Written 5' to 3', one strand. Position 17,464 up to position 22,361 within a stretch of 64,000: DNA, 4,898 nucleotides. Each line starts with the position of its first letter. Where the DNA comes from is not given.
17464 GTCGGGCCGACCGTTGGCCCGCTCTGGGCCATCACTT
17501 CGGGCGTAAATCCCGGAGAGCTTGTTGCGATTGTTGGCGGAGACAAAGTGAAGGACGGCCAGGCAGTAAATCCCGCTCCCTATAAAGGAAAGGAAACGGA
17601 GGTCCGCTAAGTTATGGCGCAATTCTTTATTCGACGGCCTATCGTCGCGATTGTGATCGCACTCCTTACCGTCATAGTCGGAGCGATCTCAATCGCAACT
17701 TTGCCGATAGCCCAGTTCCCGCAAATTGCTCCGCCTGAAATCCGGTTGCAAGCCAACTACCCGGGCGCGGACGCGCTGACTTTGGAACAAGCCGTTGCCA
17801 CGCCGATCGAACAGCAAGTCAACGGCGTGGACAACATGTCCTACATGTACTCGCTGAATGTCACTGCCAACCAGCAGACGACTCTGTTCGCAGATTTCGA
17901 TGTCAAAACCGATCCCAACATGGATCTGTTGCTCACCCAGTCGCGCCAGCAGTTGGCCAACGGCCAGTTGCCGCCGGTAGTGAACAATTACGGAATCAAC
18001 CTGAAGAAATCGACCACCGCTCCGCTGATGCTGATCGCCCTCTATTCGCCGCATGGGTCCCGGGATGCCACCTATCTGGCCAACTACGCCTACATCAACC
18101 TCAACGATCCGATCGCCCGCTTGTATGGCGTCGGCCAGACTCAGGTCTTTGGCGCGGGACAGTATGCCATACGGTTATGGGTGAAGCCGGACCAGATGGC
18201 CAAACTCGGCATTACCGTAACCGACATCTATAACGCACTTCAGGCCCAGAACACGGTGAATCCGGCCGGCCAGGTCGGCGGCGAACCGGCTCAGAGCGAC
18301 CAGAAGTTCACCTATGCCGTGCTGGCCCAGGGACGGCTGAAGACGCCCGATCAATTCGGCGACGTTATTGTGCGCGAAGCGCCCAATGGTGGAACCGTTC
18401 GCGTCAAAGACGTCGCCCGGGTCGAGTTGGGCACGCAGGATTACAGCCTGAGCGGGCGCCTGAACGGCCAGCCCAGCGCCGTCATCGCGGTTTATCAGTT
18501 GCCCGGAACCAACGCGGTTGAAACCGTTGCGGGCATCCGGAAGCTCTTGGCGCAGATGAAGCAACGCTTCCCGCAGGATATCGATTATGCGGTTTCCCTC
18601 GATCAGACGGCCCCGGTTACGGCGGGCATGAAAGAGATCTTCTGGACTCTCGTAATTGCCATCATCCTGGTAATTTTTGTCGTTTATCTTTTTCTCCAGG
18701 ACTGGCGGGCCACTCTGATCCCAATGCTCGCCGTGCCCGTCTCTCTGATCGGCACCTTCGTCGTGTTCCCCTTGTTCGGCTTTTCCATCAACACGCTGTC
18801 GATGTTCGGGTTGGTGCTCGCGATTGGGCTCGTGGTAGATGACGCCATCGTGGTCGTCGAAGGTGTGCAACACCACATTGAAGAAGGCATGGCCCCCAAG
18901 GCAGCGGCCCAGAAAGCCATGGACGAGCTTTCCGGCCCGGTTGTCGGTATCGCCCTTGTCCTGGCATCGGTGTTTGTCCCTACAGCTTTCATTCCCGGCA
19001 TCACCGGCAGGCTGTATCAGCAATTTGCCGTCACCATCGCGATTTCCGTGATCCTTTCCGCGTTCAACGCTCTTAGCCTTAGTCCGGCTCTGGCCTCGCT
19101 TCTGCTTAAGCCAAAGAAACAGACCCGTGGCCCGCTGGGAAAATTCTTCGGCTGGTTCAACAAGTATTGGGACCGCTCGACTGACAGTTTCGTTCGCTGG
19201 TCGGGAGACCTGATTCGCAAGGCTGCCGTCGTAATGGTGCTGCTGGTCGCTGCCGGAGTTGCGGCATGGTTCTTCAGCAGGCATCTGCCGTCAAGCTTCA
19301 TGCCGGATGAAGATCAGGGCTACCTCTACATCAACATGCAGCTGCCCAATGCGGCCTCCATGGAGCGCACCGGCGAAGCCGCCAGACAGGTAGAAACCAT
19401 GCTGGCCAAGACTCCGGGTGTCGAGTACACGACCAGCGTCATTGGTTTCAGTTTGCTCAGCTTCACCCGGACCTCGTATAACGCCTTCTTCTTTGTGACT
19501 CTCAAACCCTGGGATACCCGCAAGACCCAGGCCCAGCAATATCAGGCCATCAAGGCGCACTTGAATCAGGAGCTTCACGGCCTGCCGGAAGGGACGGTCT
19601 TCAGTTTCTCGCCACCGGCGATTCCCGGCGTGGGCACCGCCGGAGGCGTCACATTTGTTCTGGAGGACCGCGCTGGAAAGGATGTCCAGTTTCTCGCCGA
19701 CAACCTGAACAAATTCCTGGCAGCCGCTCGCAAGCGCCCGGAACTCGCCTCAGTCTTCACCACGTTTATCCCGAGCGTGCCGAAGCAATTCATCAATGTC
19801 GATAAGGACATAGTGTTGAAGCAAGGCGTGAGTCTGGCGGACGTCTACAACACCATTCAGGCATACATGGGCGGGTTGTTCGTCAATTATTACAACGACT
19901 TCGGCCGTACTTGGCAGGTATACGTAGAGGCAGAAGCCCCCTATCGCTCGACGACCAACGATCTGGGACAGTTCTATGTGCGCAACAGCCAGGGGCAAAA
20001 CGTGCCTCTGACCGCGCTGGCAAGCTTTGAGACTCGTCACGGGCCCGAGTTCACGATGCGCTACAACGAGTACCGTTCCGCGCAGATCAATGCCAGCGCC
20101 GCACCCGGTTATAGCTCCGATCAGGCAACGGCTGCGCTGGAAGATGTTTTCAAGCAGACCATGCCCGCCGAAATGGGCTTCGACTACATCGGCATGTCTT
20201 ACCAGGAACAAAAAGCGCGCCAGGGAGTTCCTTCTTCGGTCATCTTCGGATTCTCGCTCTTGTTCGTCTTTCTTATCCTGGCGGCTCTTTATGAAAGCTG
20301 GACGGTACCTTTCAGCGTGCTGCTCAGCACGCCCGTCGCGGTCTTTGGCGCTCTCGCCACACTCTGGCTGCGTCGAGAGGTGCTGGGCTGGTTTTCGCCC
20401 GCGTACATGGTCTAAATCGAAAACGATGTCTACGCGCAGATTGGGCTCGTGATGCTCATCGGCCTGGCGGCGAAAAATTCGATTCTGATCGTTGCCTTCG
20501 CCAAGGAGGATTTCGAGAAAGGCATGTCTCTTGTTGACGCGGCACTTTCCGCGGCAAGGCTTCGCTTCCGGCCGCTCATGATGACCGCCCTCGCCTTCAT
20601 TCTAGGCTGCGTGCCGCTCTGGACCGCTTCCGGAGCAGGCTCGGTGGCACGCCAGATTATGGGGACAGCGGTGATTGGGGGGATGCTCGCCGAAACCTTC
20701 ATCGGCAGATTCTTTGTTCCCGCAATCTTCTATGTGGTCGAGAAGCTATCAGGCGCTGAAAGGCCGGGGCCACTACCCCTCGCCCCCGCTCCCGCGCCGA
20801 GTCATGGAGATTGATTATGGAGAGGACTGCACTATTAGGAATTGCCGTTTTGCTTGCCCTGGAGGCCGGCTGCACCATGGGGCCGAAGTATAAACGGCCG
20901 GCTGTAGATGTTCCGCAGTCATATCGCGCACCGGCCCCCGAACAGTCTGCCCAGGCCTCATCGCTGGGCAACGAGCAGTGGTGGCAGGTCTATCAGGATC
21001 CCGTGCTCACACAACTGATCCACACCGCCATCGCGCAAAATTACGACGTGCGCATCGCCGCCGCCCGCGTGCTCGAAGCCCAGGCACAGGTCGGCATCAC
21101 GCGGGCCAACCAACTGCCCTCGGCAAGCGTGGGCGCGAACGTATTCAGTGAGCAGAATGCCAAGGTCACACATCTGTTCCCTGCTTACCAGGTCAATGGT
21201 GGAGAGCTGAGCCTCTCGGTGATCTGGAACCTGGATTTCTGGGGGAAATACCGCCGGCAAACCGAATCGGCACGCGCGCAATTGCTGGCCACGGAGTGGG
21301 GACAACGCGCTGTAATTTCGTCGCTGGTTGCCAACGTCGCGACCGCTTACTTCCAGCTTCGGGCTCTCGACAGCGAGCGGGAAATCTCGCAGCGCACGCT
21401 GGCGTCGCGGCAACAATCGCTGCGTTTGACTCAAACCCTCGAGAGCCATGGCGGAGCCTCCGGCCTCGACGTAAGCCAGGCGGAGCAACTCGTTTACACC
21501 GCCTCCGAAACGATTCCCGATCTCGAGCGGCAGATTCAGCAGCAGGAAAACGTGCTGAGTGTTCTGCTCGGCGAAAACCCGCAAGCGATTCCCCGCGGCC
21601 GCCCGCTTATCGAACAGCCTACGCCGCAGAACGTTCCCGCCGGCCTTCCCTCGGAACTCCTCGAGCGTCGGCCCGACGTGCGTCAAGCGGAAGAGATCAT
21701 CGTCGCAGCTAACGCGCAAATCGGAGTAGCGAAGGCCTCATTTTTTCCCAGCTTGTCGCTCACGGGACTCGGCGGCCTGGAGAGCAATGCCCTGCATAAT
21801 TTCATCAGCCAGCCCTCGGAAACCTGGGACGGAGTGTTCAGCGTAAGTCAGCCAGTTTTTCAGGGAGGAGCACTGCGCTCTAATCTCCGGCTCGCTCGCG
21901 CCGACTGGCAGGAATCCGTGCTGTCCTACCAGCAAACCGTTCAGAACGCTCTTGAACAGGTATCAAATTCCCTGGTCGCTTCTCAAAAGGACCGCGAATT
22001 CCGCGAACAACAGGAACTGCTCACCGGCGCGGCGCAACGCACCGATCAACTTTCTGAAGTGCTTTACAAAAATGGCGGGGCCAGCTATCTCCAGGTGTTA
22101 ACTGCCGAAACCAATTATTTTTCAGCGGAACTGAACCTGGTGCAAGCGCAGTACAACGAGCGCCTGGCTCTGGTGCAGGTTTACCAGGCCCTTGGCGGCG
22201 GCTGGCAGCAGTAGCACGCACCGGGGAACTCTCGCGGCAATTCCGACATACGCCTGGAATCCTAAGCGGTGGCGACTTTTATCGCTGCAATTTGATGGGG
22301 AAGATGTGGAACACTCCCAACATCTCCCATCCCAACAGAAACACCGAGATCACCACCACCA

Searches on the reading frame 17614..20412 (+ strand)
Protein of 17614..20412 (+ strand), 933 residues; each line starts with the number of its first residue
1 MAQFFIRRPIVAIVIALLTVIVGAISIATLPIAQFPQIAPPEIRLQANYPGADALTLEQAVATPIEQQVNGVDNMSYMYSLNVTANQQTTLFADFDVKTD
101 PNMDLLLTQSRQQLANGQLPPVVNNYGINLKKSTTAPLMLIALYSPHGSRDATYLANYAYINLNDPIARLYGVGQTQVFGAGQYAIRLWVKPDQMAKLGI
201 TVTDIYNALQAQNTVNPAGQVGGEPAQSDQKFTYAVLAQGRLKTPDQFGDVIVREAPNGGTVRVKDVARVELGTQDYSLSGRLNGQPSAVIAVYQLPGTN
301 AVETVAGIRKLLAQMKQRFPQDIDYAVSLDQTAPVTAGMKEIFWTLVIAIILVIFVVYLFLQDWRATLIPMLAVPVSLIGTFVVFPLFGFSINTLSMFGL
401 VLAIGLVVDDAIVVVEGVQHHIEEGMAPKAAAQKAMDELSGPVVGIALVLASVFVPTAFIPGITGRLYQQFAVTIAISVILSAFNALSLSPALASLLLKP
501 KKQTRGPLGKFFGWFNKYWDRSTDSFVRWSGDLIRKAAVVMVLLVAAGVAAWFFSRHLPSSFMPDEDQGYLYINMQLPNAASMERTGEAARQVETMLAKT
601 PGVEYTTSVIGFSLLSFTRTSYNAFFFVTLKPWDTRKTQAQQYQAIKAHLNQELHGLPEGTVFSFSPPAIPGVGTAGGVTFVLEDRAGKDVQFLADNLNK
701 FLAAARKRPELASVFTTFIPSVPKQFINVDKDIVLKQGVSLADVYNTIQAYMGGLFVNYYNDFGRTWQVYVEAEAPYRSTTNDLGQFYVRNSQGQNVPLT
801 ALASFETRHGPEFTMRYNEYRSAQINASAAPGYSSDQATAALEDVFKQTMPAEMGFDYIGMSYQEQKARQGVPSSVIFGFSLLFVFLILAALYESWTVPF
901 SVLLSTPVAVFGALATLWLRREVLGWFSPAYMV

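Call 87: search_protein_families(library=pfam, proteins=[window:17614-20412:+], max_evalue=0.00001)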
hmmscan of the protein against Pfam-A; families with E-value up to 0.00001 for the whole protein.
window:17614-20412:+ (933 aa): 2 families
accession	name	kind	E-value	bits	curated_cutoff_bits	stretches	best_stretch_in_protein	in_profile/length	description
PF00873.25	ACR_tran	-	5.4e-265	882.3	28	1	1-924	1-914/1021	AcrB/AcrD/AcrF family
PF03176.21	MMPL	-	2.2e-11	43.7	20.5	1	300-530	102-330/333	MMPL family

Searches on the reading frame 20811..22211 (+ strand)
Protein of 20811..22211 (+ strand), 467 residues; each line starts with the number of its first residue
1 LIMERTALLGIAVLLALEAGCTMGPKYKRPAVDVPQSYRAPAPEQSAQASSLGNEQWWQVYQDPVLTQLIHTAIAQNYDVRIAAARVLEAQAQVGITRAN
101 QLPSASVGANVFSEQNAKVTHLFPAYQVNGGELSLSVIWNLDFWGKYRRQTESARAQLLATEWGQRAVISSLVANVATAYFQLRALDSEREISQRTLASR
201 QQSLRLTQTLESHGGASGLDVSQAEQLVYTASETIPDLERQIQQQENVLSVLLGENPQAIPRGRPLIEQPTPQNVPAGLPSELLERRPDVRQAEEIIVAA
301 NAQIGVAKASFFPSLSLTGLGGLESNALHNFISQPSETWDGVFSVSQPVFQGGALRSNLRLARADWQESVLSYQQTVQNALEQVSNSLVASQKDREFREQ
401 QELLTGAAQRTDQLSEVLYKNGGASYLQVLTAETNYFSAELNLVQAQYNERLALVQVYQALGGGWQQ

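Call 87: search_protein_families(library=pfam, proteins=[window:20811-22211:+], max_evalue=0.00001)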
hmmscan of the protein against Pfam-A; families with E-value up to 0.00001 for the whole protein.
window:20811-22211:+ (467 aa): 1 family
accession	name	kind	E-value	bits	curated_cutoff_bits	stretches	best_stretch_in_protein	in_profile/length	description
PF02321.23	OEP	-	1.2e-48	165.9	22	2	280-462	5-187/187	Outer membrane efflux protein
